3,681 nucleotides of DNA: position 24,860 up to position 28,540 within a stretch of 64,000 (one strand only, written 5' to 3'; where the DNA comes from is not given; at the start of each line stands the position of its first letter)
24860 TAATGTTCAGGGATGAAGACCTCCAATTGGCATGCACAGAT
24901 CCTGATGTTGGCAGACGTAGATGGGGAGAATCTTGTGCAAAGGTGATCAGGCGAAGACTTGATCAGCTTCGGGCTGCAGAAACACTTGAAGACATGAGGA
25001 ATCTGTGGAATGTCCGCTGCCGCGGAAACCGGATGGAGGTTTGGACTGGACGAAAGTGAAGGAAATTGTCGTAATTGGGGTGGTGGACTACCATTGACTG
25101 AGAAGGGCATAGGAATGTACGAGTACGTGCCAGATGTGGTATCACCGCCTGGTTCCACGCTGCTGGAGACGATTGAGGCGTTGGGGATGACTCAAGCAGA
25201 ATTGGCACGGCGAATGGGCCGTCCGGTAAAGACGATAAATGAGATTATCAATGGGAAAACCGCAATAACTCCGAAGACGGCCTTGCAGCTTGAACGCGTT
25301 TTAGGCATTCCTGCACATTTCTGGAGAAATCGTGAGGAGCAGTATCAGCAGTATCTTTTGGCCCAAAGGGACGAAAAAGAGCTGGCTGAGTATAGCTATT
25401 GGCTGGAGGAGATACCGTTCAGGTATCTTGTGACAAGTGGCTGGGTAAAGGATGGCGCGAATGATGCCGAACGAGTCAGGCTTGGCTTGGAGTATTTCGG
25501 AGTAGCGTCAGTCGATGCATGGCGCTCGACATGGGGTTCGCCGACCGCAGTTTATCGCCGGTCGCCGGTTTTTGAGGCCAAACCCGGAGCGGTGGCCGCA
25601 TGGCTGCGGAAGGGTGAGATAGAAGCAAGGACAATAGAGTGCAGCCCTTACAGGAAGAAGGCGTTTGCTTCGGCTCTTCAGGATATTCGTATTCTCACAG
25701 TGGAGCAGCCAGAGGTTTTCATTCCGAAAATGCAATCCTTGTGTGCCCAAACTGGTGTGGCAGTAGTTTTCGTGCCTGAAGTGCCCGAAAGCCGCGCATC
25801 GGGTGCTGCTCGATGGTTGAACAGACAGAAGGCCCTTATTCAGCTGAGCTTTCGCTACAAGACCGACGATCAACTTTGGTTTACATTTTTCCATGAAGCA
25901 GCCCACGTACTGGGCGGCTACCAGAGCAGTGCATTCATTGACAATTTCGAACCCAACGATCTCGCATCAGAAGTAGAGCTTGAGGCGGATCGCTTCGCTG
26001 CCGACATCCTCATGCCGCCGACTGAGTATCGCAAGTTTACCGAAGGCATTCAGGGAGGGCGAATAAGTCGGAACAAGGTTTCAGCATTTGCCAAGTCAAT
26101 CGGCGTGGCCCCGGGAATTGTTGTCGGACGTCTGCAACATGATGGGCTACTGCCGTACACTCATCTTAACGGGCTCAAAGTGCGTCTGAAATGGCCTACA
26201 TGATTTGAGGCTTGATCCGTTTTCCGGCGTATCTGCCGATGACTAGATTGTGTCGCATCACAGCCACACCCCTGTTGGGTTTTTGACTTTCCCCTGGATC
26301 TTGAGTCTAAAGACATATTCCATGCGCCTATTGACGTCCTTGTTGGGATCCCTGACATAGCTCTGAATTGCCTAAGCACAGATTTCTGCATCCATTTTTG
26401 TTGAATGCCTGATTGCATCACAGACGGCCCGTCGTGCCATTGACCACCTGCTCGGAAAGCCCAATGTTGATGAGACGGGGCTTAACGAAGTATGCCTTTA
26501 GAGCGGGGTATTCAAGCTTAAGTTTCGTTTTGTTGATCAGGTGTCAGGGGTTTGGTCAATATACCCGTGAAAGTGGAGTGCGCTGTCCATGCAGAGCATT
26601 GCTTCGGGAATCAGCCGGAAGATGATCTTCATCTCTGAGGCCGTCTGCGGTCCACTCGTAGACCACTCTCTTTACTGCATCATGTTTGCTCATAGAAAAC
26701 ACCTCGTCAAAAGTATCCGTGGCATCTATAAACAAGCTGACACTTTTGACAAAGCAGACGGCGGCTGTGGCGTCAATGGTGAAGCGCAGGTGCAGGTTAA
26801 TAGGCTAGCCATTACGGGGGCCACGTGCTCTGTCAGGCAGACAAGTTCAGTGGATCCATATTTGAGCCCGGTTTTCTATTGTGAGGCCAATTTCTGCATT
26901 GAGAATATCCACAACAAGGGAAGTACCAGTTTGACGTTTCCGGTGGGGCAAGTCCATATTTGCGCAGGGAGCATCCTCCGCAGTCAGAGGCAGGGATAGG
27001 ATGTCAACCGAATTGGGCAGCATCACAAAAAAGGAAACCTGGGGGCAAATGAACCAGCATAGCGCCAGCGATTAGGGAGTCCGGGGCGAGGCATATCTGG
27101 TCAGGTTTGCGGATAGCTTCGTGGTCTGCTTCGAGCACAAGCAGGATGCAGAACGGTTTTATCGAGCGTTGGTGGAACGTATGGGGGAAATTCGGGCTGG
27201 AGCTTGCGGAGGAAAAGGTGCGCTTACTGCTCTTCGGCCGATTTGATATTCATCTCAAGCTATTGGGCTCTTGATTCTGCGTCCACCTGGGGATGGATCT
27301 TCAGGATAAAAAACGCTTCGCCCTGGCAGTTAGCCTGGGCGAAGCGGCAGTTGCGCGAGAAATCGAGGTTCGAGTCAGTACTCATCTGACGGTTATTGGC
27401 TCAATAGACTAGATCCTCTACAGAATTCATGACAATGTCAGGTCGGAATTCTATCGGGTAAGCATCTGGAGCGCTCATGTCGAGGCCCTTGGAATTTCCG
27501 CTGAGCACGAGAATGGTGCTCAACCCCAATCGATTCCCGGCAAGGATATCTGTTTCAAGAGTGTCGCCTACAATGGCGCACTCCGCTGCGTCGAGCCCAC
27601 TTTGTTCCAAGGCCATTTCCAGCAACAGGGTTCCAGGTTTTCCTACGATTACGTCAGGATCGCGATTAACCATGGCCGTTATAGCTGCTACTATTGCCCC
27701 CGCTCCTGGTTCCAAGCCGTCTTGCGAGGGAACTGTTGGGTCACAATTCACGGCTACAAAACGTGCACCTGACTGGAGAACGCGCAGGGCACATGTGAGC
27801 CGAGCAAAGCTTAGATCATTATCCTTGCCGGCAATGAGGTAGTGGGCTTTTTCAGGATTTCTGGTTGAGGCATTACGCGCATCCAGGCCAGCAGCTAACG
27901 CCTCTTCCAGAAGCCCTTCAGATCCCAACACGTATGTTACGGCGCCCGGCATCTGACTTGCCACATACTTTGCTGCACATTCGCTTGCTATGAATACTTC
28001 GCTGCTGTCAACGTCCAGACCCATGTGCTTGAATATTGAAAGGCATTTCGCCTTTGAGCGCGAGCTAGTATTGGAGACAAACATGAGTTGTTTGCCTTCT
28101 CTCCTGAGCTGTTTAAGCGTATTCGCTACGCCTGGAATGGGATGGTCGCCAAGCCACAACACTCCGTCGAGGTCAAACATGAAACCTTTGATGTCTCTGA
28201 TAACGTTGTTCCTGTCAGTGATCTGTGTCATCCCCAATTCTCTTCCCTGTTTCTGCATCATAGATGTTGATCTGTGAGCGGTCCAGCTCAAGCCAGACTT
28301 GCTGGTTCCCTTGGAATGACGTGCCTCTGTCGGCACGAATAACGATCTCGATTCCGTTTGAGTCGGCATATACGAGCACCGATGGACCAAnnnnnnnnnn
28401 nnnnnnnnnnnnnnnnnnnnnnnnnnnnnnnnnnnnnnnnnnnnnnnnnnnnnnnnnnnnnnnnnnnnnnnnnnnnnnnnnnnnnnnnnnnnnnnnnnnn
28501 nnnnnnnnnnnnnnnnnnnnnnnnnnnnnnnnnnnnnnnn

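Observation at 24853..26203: Decayed HigB toxin upstream of an intact HigA-XRE::ImmA/IrrE metallopeptidase fusion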

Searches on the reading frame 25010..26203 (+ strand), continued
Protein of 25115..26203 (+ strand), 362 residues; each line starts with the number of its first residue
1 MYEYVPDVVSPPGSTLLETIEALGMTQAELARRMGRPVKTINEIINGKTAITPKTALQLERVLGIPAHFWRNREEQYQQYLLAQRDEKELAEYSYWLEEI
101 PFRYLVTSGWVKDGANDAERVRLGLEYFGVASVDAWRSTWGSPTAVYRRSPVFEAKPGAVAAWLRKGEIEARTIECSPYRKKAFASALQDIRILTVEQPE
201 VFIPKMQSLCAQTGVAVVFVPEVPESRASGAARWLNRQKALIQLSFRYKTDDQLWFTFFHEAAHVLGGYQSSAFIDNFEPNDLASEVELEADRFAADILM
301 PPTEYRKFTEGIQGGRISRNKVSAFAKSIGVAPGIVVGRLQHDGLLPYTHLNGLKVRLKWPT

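Call 62: fold_search(model_id=the predicted structure, library=pdb)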
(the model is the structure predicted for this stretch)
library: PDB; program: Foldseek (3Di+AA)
matches with E <= 10: 500; with E <= 0.001: 15
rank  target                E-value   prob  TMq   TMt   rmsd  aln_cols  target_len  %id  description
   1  4mct_A                1.8e-04  1.00  0.21  0.80   1.3        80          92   26  P. vulgaris HIGBA structure, crystal form 1 (released 2013-12-11)
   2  6chv_C                2.0e-04  1.00  0.21  0.83   1.1        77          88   27  Proteus vulgaris HigA antitoxin bound to DNA (released 2019-02-27)
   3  3trb_B                2.0e-04  1.00  0.22  0.82   2.4        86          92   28  Structure of an addiction module antidote protein of a HigA (higA) family from Coxiella burnetii (released 2011-09-28)
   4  7t5t                  2.0e-04  1.00  0.29  0.36   6.7       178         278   19  Structure of Thauera sp. K11 CapP (released 2022-09-14)
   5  2ict                  2.1e-04  1.00  0.21  0.77   1.5        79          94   25  Crystal structure of the bacterial antitoxin HigA from Escherichia coli at pH 8.5. Northeast Structural Genomics TARGET  (released 2006-09-26)
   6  9chn_C                2.5e-04  1.00  0.20  0.82   0.9        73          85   27  P. vulgaris trimeric HigBA- operator 2 DNA (released 2025-07-02)
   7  6cf1_B                3.1e-04  1.00  0.20  0.75   1.3        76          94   28  Proteus vulgaris HigA antitoxin structure (released 2019-02-27)
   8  9chn_A                3.4e-04  1.00  0.21  0.76   1.2        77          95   27  P. vulgaris trimeric HigBA- operator 2 DNA (released 2025-07-02)
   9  9chl_A                3.8e-04  1.00  0.21  0.73   1.4        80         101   26  P. vulgaris tetrameric HigBA- operator 2 DNA (released 2025-07-02)
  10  3trb_A                3.8e-04  1.00  0.22  0.82   2.3        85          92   28  Structure of an addiction module antidote protein of a HigA (higA) family from Coxiella burnetii (released 2011-09-28)
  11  2icp                  4.9e-04  1.00  0.20  0.81   1.1        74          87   27  Crystal structure of the bacterial antitoxin HigA from Escherichia coli at pH 4.0. Northeast Structural Genomics Consort (released 2006-09-26)
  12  4mct_C                5.5e-04  1.00  0.22  0.80   1.3        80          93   26  P. vulgaris HIGBA structure, crystal form 1 (released 2013-12-11)
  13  9chl_C                6.8e-04  1.00  0.21  0.72   1.4        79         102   26  P. vulgaris tetrameric HigBA- operator 2 DNA (released 2025-07-02)
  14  7csy_B                6.8e-04  1.00  0.22  0.76   4.1        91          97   23  Pseudomonas aeruginosa antitoxin HigA with higBA promoter (released 2021-01-13)
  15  6chv_G                9.3e-04  1.00  0.20  0.77   1.3        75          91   28  Proteus vulgaris HigA antitoxin bound to DNA (released 2019-02-27)
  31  8sln_A                3.8e-03  1.00  0.26  0.36   7.7       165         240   19  Crystal structure of Deinococcus geothermalis PprI complexed with ssDNA (released 2024-03-13)
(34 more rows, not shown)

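Call 69: search_solved_structures(query=A3, max_evalue=0.01, show_alignments=2)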
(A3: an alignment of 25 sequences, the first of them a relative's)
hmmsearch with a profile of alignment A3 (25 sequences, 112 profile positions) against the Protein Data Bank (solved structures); distinct sequences matched with E-value up to 0.01: 6.
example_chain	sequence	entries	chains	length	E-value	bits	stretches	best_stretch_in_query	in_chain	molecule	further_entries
6f8s_B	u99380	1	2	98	7.2e-08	35.8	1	21-82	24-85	Putative Killer protein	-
4mct_B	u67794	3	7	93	4.1e-06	30.2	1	27-81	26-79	Killer protein | Endoribonuclease HigB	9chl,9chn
4px8_A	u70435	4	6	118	6.6e-06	29.5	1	27-81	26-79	Killer protein | Host inhibition of growth B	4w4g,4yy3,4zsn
4mcx_B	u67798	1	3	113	7.4e-06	29.3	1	27-81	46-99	Killer protein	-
5ixl_A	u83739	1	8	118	1e-05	28.9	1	27-81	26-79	Endoribonuclease HigB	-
4ypb_QY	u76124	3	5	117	1.1e-05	28.8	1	27-81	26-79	Host inhibition of growth B | Killer protein | Endoribonuclease HigB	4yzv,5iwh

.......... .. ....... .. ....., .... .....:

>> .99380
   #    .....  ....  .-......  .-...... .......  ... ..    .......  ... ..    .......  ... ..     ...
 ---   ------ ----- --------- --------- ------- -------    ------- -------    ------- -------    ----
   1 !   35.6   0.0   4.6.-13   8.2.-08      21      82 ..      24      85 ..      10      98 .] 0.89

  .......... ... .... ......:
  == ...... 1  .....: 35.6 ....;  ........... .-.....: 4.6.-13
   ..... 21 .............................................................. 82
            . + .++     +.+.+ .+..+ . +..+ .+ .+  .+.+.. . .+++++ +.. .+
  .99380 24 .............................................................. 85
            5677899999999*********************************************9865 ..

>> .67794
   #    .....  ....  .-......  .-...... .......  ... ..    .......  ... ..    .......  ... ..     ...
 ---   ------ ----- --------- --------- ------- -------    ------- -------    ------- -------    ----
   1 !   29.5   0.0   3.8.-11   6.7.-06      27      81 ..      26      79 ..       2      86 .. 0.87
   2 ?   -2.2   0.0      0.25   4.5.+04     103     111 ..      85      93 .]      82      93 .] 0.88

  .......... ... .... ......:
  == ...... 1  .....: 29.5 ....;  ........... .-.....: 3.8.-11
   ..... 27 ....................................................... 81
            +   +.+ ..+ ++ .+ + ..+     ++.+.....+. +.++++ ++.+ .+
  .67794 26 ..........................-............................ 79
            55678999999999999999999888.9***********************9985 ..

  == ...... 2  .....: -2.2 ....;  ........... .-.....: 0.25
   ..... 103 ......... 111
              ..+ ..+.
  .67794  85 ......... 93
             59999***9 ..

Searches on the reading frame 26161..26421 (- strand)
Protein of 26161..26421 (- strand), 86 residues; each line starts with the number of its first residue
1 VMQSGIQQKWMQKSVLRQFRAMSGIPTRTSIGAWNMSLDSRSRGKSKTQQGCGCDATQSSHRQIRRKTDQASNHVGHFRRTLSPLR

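Call 56: search_protein_families(library=pfam, proteins=[window:26161-26421:-], max_evalue=0.1)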
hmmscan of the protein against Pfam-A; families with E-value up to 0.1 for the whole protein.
window:26161-26421:- (86 aa): 0 families

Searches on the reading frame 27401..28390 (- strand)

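Call 56: search_protein_families(library=pfam, proteins=[window:27401-28390:-], max_evalue=0.1)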
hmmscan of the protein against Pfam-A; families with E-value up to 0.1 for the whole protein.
window:27401-28390:- (329 aa): 5 families
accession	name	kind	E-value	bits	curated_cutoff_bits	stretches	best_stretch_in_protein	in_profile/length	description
PF13344.12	Hydrolase_6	-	3.6e-27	94.8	27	1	70-169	1-100/101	Haloacid dehalogenase-like hydrolase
PF13242.12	Hydrolase_like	-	1.3e-18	67.1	22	1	249-327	2-75/75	HAD-hyrolase-like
PF00702.32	Hydrolase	-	2e-17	64.6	26.4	2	67-289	1-191/191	haloacid dehalogenase-like hydrolase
PF13419.12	HAD_2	-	1.7e-09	38.5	23.8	1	246-295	130-178/178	Haloacid dehalogenase-like hydrolase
PF09419.16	PGP_phosphatase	-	0.0011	19.1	20.4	1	267-294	135-162/168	Mitochondrial PGP phosphatase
